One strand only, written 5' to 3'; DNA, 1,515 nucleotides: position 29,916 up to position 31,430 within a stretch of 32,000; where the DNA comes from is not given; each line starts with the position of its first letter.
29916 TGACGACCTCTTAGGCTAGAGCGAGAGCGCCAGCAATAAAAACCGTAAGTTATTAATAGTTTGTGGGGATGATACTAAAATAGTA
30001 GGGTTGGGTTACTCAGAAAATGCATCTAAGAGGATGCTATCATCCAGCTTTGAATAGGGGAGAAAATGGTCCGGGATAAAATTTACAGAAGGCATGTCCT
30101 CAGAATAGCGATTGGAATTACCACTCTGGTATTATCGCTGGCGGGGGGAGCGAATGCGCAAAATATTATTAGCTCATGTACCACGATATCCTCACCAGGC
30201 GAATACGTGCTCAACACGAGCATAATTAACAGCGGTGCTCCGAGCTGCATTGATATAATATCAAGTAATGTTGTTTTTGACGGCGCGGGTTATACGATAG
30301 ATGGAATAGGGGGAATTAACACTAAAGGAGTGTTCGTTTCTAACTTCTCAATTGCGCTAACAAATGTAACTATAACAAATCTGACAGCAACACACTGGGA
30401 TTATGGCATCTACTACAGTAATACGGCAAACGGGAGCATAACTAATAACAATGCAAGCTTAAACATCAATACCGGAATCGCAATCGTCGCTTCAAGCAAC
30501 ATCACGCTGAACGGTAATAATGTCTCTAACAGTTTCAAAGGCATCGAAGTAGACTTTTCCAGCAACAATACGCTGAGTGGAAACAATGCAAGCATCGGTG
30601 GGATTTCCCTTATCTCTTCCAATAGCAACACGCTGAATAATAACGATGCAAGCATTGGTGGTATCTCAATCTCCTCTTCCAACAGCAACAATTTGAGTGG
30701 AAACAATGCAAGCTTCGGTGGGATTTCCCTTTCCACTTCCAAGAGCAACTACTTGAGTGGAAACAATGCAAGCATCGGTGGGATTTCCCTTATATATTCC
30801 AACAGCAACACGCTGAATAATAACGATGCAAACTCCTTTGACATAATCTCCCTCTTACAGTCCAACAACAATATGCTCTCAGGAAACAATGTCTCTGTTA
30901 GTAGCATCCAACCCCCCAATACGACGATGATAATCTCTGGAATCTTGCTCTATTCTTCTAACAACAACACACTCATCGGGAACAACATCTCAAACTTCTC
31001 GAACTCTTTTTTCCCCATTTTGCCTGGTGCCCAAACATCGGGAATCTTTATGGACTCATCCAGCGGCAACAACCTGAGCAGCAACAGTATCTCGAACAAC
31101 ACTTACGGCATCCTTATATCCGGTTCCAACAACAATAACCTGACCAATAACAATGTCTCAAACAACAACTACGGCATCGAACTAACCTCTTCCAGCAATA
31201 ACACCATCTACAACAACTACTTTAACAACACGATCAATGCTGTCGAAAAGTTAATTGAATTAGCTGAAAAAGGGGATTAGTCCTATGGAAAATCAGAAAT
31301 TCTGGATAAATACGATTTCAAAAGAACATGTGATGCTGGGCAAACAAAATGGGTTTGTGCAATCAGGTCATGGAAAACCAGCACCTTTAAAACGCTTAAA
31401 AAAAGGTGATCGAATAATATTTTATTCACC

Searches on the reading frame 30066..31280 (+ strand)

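Call 46: search_protein_families(library=pfam, proteins=[window:30066-31280:+], max_evalue=0.001)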
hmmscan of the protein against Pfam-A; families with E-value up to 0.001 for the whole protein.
window:30066-31280:+ (404 aa): 2 families
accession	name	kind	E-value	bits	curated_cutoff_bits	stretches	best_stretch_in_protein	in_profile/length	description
PF05048.19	NosD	-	1.4e-27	97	23.6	3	291-393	83-177/212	Periplasmic copper-binding protein (NosD)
PF13229.12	Beta_helix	-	2.7e-18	66.5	25.9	2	219-386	2-158/158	Right handed beta helix region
